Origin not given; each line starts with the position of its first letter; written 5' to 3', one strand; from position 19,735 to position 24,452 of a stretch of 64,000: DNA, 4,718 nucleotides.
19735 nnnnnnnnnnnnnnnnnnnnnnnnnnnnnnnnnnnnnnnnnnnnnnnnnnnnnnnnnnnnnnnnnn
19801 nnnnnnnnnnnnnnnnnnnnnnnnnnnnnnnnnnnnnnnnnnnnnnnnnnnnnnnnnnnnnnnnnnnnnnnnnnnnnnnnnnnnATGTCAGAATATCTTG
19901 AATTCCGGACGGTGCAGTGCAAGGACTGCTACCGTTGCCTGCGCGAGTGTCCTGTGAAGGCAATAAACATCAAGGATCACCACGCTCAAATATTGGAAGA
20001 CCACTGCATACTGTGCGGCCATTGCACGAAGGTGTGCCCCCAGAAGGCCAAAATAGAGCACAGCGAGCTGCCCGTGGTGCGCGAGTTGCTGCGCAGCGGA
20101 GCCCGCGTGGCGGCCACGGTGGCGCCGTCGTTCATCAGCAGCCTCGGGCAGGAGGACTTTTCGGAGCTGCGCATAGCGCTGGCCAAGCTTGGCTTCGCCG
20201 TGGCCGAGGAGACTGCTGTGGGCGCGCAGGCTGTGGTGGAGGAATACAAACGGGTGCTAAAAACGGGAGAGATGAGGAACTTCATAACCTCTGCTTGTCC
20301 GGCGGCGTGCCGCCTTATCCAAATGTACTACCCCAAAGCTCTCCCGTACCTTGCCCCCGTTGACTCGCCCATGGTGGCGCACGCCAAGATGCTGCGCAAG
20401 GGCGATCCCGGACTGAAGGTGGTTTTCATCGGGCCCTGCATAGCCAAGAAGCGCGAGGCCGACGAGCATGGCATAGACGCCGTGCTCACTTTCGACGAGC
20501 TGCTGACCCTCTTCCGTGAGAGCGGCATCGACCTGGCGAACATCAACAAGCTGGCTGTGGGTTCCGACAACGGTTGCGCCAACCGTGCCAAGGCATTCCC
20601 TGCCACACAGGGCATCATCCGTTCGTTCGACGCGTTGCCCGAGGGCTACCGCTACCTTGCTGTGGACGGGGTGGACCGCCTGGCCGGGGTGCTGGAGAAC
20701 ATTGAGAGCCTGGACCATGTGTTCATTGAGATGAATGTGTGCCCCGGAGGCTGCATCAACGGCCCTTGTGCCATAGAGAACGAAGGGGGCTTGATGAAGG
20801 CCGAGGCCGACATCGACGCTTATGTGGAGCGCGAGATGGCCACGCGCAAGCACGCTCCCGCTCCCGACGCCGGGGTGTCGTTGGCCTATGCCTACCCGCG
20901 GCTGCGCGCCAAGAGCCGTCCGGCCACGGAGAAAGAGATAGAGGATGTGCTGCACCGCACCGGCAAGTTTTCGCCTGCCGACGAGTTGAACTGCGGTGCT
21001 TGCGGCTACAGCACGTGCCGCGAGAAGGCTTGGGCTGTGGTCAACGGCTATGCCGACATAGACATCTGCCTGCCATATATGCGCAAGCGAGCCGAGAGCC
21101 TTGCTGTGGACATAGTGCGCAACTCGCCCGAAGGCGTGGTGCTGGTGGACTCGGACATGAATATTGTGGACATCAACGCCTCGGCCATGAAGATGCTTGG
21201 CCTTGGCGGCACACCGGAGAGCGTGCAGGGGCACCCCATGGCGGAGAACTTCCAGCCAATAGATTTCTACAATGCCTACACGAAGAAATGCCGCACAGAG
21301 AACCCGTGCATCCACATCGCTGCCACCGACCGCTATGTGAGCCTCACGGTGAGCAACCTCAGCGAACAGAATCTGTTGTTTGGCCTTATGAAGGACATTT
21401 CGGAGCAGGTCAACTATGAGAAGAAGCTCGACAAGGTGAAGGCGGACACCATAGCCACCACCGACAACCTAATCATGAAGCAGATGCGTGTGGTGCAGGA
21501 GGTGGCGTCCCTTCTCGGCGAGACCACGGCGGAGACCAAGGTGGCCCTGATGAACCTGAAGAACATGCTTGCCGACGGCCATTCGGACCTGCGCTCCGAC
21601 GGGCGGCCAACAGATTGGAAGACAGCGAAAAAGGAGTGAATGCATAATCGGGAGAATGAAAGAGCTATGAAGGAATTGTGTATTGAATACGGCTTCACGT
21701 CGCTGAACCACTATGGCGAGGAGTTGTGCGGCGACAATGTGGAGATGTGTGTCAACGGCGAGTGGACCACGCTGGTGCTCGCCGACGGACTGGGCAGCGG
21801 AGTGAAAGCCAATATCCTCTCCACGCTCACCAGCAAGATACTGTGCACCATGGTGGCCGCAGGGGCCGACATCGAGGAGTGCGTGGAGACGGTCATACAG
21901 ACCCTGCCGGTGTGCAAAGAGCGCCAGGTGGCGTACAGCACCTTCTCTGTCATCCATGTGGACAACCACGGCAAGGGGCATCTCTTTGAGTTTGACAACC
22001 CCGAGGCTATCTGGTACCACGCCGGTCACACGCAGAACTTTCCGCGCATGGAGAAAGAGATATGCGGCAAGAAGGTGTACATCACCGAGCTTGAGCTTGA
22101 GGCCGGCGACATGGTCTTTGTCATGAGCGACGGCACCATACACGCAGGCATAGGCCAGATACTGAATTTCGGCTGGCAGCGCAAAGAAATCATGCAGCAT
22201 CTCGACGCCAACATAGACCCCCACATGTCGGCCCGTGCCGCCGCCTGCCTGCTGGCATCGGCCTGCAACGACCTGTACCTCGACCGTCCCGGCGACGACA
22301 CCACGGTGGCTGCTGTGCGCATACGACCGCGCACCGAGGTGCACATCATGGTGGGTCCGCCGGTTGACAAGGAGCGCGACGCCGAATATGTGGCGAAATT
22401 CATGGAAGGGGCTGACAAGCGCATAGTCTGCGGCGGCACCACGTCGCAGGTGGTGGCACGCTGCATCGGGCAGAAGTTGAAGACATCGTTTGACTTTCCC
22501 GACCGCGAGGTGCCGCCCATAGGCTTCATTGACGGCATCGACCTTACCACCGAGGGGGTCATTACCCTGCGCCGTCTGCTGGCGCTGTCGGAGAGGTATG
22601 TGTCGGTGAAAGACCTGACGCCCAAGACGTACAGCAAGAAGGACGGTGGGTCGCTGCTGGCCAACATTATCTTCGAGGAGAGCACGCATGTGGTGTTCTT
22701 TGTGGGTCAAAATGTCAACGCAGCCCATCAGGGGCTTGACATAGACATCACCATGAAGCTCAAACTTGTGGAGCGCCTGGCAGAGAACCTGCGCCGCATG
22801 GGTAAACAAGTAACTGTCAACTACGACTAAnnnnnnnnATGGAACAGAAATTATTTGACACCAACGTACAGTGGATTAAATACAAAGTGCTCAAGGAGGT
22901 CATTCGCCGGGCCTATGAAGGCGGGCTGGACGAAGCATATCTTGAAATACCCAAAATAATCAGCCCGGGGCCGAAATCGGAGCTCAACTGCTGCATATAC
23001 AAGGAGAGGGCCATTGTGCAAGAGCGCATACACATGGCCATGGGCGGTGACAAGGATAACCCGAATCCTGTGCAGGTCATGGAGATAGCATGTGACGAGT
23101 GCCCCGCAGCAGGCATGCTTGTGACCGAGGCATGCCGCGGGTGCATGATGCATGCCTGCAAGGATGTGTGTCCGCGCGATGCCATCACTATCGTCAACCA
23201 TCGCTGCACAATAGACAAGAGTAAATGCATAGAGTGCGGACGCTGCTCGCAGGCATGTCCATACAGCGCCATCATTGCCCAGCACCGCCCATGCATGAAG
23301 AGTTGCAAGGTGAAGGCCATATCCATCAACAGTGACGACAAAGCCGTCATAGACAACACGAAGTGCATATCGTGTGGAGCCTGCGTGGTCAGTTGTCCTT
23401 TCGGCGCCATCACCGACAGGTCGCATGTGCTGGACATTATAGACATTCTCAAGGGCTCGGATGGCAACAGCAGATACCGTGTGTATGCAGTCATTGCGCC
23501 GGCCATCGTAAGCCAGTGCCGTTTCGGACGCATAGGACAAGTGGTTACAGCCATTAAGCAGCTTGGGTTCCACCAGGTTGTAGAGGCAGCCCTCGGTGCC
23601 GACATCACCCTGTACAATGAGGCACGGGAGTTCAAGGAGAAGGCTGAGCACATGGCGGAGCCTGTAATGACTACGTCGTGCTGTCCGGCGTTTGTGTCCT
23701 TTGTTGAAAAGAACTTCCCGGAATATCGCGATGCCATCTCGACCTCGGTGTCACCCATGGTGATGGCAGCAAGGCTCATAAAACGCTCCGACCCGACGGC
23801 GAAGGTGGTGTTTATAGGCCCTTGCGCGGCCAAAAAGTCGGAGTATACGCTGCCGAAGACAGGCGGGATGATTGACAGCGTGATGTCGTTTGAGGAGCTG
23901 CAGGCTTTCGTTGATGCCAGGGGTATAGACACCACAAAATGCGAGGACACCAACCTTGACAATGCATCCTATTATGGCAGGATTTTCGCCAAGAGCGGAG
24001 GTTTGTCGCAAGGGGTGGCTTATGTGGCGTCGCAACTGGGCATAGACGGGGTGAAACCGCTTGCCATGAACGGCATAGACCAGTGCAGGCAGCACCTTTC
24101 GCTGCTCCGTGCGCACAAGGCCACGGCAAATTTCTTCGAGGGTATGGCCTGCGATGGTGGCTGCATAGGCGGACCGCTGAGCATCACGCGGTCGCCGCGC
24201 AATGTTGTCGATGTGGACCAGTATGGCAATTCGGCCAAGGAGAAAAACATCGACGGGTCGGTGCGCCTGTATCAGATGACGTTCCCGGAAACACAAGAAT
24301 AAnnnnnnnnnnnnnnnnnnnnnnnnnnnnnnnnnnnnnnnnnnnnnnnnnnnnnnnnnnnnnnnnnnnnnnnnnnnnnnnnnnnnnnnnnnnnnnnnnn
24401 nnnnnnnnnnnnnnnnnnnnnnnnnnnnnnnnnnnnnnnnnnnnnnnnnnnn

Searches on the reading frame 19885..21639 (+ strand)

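Call 74: search_protein_families(library=pfam, proteins=[window:19885-21639:+], max_evalue=0.0001)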
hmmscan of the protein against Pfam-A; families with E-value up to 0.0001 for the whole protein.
window:19885-21639:+ (584 aa): 12 families
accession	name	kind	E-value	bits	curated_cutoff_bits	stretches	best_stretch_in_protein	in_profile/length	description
PF02906.19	Fe_hyd_lg_C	-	9.3e-46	156.9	22.1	1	74-294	2-245/245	Iron only hydrogenase large subunit, C-terminal domain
PF04060.18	FeS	-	5.1e-11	42.6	23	1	368-397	4-33/33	Putative Fe-S cluster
PF13237.11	Fer4_10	-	1.8e-07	31.4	25.5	1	10-52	7-53/53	4Fe-4S dicluster domain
PF12838.12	Fer4_7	-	3.3e-07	31.1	27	1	11-55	1-52/52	4Fe-4S dicluster domain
PF13187.11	Fer4_9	-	1.1e-06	29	27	1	11-55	1-51/52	4Fe-4S dicluster domain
PF00989.32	PAS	-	4.3e-06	27.2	22.6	1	410-482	6-79/113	PAS fold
PF14697.11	Fer4_21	-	8.4e-06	26.3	35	1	11-54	7-54/59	4Fe-4S dicluster domain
PF13188.13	PAS_8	-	1.2e-05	25.4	21.8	1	410-463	6-54/65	PAS domain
PF13484.11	Fer4_16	-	2.1e-05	25.7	30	0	11-30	1-20/66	4Fe-4S double cluster binding domain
PF00037.32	Fer4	-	2.4e-05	24.4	21.1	1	35-55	2-22/24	4Fe-4S binding domain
PF25160.1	LdpA_Fe-S-bd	-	4.1e-05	23.7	27.6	1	14-55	4-42/49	LdpA Fe-S cluster-binding domain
PF13426.13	PAS_9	-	4.3e-05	24.2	27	1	415-507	1-103/103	PAS domain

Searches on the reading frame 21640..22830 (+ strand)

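Call 74: search_protein_families(library=pfam, proteins=[window:21640-22830:+], max_evalue=0.0001)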
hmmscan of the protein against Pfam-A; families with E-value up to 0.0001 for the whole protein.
window:21640-22830:+ (396 aa): 1 family
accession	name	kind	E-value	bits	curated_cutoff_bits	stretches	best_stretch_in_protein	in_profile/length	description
PF07228.17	SpoIIE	-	1.8e-14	54.6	25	1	43-228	5-191/192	Stage II sporulation protein E (SpoIIE)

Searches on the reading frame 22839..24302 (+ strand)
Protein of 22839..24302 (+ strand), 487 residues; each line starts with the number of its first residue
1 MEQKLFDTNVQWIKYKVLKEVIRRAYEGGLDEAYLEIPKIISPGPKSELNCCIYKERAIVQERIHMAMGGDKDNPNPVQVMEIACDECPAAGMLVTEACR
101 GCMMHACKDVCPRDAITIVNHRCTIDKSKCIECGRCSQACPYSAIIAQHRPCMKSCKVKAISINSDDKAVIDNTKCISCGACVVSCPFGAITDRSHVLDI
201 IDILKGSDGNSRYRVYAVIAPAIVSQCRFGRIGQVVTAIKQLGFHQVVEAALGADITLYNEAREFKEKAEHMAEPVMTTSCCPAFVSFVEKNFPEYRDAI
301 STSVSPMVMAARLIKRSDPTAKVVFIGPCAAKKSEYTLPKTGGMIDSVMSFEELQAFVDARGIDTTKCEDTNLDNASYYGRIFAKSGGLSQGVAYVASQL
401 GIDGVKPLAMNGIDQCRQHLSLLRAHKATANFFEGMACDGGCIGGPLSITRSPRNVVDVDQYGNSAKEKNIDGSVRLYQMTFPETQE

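Call 74: search_protein_families(library=pfam, proteins=[window:22839-24302:+], max_evalue=0.0001)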
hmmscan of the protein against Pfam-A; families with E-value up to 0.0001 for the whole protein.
window:22839-24302:+ (487 aa): 14 families
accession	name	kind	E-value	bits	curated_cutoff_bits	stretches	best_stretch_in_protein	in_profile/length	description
PF02906.19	Fe_hyd_lg_C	-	9.3e-63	212.6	22.1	1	214-446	2-245/245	Iron only hydrogenase large subunit, C-terminal domain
PF00037.32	Fer4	-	5.3e-13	48.6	21.1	2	170-192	2-24/24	4Fe-4S binding domain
PF12837.12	Fer4_6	-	5.5e-13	48.6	25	2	169-191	2-24/24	4Fe-4S binding domain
PF12838.12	Fer4_7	-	2.2e-12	47.7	27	2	99-144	2-52/52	4Fe-4S dicluster domain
PF25160.1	LdpA_Fe-S-bd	-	2.9e-12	46.6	27.6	1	149-196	6-48/49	LdpA Fe-S cluster-binding domain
PF13237.11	Fer4_10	-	4.7e-11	42.9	25.5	2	124-187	3-53/53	4Fe-4S dicluster domain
PF12797.12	Fer4_2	-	4.6e-09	36.1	24.5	2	169-188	3-22/22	4Fe-4S binding domain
PF14697.11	Fer4_21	-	4.7e-09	36.7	35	0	124-191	2-57/59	4Fe-4S dicluster domain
PF13187.11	Fer4_9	-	9.2e-09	35.6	27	1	151-191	7-52/52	4Fe-4S dicluster domain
PF13484.11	Fer4_16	-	1.8e-08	35.5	30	0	129-172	1-43/66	4Fe-4S double cluster binding domain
PF12798.12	Fer4_3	-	1.3e-06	29.3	27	0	130-144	1-15/15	4Fe-4S binding domain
PF12800.12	Fer4_4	-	6.9e-06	26.4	24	0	174-189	2-17/17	4Fe-4S binding domain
PF13183.11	Fer4_8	-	1.6e-05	25.8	27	0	128-189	3-67/68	4Fe-4S dicluster domain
PF13247.11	Fer4_11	-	1.7e-05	25.4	26.2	0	93-147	4-61/100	4Fe-4S dicluster domain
